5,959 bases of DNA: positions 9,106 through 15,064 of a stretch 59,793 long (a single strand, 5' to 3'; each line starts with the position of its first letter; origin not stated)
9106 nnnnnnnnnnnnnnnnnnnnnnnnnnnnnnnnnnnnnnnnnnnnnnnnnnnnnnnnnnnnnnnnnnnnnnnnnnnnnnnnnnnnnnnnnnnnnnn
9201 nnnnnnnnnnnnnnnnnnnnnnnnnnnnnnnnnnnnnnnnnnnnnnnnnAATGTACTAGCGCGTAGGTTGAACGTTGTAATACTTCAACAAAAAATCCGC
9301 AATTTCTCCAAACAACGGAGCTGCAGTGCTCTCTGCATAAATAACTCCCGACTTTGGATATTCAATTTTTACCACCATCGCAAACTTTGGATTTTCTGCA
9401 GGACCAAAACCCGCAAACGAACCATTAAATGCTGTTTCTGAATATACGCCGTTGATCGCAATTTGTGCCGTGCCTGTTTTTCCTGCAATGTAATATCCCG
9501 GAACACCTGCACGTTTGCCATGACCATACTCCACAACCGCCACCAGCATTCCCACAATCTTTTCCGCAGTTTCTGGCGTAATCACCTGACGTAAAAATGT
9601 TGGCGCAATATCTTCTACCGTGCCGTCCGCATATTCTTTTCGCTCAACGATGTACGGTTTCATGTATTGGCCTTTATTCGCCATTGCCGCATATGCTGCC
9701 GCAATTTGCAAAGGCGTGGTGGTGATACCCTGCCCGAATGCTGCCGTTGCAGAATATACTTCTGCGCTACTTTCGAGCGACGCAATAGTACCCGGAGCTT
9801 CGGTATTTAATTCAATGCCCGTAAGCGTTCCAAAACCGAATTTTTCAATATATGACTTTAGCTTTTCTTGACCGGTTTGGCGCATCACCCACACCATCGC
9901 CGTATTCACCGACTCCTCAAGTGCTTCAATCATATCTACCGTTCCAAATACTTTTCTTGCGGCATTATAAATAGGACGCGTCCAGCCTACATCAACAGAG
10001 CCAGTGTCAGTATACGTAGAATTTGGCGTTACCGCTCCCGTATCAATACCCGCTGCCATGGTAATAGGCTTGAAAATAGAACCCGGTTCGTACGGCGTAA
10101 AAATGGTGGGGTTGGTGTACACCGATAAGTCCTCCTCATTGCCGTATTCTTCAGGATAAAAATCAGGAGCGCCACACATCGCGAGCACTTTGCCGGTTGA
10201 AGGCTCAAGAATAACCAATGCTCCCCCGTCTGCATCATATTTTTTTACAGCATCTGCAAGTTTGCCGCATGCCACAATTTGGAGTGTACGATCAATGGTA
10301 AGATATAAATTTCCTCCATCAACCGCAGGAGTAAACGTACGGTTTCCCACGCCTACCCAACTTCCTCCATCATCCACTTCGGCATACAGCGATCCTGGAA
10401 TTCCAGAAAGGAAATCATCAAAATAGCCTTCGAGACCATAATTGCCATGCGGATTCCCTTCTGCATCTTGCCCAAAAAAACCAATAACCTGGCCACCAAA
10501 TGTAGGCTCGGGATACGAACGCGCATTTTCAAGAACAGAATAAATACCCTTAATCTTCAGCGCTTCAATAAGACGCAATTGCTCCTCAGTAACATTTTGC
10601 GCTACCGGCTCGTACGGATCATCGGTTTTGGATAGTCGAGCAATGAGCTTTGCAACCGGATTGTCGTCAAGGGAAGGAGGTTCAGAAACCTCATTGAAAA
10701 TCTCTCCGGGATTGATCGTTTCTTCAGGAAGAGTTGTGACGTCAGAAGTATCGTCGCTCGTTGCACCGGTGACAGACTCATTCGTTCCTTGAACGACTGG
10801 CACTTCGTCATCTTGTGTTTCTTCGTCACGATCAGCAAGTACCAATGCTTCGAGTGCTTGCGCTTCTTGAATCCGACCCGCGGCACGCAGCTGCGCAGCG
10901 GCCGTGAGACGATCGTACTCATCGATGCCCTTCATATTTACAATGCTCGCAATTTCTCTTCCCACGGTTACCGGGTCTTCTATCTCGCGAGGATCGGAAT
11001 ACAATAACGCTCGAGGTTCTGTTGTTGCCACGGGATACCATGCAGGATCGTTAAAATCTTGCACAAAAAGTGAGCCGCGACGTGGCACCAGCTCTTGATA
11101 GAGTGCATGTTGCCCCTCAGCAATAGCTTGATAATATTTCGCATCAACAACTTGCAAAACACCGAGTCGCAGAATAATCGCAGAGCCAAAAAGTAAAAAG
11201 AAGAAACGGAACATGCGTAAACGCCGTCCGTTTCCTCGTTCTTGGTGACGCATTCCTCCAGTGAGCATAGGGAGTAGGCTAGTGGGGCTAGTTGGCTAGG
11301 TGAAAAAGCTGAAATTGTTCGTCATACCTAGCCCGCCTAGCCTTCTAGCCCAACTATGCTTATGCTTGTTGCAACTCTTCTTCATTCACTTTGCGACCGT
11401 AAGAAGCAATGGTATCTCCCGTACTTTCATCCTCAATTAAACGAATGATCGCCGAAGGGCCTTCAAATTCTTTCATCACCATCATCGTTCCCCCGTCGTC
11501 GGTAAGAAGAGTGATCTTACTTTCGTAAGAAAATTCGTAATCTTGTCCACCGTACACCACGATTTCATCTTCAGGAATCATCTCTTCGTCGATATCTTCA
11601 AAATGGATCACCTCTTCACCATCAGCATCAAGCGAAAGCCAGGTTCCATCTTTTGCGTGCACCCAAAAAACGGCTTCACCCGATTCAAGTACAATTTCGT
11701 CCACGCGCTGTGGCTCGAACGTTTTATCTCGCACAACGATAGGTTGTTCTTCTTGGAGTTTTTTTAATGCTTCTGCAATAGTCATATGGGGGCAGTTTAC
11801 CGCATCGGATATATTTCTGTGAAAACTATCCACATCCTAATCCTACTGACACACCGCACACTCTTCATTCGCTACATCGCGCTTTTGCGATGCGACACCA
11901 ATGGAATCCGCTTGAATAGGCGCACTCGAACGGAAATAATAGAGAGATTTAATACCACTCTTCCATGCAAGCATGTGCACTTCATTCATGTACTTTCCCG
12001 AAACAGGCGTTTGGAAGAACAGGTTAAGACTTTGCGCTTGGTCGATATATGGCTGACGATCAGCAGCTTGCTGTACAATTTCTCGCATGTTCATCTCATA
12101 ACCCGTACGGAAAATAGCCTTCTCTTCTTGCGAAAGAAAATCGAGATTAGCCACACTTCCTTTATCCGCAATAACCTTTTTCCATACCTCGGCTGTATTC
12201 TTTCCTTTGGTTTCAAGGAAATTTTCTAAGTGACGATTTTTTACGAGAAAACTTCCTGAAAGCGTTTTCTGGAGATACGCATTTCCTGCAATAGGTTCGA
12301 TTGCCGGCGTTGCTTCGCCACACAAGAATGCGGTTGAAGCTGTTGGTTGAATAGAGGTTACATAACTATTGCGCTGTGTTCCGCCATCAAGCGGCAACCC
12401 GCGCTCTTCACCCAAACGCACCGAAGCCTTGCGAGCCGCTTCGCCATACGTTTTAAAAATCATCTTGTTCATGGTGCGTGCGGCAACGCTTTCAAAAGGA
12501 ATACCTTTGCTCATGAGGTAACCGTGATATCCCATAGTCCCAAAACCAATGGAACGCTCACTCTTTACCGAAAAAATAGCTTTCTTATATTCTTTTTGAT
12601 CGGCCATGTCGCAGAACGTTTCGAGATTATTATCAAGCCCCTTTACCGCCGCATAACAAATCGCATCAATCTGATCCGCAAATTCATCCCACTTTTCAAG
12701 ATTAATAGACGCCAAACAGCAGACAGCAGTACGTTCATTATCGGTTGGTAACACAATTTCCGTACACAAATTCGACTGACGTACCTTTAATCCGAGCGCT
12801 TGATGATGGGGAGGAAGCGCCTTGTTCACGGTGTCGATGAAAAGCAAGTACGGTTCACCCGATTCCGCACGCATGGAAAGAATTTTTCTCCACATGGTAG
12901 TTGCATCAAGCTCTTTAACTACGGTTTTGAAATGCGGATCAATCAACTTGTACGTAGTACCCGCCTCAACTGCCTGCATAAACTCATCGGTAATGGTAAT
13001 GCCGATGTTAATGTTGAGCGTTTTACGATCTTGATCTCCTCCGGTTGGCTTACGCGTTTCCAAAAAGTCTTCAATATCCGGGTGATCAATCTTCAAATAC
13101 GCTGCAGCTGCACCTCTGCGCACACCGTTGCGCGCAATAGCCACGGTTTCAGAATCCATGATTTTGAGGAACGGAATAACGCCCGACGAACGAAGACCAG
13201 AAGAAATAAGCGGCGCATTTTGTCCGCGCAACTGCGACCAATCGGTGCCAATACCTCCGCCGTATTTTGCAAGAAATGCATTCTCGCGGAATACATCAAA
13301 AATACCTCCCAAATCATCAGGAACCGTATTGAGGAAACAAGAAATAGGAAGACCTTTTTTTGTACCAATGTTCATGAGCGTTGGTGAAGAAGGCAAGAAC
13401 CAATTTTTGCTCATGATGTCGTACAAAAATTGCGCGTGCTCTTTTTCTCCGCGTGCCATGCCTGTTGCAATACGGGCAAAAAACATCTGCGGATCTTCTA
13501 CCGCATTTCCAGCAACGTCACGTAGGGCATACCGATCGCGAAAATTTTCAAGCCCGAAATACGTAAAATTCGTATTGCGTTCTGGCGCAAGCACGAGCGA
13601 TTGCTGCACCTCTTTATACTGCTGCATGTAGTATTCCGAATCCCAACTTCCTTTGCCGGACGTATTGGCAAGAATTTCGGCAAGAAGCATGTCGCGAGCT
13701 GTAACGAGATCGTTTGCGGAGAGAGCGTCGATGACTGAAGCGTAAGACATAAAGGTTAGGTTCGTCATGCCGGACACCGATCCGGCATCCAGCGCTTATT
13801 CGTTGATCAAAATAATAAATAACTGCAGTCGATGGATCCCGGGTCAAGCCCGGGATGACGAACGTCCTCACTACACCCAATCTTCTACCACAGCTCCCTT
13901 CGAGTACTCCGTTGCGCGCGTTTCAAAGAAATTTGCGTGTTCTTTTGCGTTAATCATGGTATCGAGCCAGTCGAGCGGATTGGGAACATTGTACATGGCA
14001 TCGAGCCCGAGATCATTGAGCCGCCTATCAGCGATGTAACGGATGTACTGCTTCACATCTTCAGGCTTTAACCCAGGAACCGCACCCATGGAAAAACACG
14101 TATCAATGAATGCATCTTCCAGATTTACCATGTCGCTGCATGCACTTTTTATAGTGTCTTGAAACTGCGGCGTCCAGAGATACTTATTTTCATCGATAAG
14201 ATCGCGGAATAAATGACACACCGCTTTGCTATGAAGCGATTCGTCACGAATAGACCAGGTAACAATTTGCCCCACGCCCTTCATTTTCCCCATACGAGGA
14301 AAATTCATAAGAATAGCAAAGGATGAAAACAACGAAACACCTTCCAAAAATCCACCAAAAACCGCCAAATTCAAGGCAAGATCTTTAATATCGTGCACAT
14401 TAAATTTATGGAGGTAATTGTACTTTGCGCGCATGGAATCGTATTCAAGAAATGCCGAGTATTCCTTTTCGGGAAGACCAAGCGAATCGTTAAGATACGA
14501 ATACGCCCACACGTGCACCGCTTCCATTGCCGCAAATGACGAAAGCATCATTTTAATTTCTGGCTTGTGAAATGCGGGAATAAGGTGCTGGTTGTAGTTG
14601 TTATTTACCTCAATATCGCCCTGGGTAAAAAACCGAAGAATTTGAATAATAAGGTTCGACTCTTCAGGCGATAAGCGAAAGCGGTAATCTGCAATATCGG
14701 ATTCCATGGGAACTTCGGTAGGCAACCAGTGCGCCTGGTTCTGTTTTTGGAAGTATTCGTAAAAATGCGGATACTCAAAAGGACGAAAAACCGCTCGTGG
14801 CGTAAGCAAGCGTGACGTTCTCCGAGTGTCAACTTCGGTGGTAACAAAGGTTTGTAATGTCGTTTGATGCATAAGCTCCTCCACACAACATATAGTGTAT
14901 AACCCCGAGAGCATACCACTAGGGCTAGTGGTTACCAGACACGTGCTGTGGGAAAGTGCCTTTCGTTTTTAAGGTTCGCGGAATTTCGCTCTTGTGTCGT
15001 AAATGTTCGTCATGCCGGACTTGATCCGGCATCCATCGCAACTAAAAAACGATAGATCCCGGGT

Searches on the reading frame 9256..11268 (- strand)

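Call 78: search_protein_families(library=pfam, proteins=[window:9256-11268:-], max_evalue=0.0001)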
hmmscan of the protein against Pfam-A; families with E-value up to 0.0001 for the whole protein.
window:9256-11268:- (670 aa): 2 families
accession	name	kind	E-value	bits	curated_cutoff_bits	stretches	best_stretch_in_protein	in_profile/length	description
PF00905.27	Transpeptidase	-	1.4e-70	238.3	22.1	1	349-656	1-297/299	Penicillin binding protein transpeptidase domain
PF03717.20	PBP_dimer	-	7.6e-08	33.4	24.4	1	179-304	62-175/180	Penicillin-binding Protein dimerisation domain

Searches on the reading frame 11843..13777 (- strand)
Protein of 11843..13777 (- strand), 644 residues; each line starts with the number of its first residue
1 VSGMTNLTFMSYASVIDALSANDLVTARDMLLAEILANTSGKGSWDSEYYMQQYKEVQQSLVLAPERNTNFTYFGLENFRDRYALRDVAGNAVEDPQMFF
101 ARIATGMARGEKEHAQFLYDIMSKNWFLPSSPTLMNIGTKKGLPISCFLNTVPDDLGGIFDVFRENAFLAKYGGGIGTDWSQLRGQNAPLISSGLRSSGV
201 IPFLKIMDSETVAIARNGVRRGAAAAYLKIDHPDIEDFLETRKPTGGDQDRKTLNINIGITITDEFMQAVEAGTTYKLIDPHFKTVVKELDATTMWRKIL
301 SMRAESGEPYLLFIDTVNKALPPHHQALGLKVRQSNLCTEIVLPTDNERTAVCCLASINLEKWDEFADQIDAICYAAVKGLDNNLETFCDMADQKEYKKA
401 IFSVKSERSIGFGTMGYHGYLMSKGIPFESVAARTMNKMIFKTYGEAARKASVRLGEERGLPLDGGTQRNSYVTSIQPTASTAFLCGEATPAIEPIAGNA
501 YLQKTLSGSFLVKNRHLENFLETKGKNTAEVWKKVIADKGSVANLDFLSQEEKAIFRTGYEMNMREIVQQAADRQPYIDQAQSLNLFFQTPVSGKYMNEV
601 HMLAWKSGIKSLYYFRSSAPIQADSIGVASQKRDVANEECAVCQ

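Call 79: search_protein_families(library=pfam, proteins=[window:11843-13777:-], max_evalue=0.0001)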
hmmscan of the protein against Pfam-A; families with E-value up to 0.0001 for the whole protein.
window:11843-13777:- (644 aa): 2 families
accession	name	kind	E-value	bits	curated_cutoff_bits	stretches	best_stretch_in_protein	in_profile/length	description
PF02867.20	Ribonuc_red_lgC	-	1.5e-119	400.5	23.9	2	146-462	2-335/523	Ribonucleotide reductase, barrel domain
PF00317.26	Ribonuc_red_lgN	-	1.4e-21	76.8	28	1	70-142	2-77/77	Ribonucleotide reductase, all-alpha domain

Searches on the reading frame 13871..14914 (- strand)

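Call 79: search_protein_families(library=pfam, proteins=[window:13871-14914:-], max_evalue=0.0001)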
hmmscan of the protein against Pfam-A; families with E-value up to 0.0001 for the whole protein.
window:13871-14914:- (347 aa): 1 family
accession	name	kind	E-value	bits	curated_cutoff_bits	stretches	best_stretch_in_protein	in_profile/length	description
PF00268.27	Ribonuc_red_sm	-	1.2e-75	255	33.6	1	41-313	2-281/281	Ribonucleotide reductase, small chain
